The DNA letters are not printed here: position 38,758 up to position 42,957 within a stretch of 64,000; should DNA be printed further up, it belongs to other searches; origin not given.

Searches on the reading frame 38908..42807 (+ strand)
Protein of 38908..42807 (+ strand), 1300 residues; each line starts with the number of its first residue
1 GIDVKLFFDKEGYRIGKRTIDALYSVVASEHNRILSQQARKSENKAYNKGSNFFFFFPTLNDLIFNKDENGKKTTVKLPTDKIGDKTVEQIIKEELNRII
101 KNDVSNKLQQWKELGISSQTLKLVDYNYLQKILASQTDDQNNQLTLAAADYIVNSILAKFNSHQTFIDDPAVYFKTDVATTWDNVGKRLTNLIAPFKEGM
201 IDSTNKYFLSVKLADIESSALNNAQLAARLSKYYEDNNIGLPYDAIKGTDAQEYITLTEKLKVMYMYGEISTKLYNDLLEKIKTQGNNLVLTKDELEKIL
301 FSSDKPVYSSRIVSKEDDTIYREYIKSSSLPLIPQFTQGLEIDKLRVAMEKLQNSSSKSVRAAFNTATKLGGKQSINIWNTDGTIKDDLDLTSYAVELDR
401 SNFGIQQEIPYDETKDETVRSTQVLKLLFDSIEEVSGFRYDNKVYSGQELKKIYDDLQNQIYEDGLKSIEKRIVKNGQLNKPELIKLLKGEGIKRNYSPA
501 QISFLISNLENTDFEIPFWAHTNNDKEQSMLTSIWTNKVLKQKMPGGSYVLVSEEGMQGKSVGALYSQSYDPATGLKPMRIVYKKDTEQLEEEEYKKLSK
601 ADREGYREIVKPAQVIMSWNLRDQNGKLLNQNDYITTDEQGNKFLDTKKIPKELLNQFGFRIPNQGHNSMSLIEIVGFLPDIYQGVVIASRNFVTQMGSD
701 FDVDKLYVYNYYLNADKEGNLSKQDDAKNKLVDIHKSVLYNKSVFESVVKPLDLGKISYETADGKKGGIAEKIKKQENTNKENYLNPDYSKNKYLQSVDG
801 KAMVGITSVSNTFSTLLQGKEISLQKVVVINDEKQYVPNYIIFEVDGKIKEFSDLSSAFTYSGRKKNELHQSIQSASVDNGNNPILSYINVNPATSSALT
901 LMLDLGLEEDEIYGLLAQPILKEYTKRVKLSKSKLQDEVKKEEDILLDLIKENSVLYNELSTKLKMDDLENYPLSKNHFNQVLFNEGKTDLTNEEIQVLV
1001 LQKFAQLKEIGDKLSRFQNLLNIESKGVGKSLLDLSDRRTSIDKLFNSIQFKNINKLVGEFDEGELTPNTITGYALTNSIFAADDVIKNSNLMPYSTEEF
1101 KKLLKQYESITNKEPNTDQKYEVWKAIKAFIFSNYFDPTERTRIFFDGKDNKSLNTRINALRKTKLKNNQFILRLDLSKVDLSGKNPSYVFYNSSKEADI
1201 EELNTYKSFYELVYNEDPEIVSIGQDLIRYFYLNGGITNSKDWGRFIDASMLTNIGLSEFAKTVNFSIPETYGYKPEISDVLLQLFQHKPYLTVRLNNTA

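Call 90: search_solved_structures(query=window:38908-42807:+, max_evalue=0.01)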
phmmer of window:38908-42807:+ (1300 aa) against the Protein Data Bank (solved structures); distinct sequences matched with E-value up to 0.01: 1.
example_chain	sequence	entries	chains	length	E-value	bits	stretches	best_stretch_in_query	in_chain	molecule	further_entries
6vr4_A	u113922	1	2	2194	1.8e-25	92.3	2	90-730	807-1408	DNA-dependent RNA polymerase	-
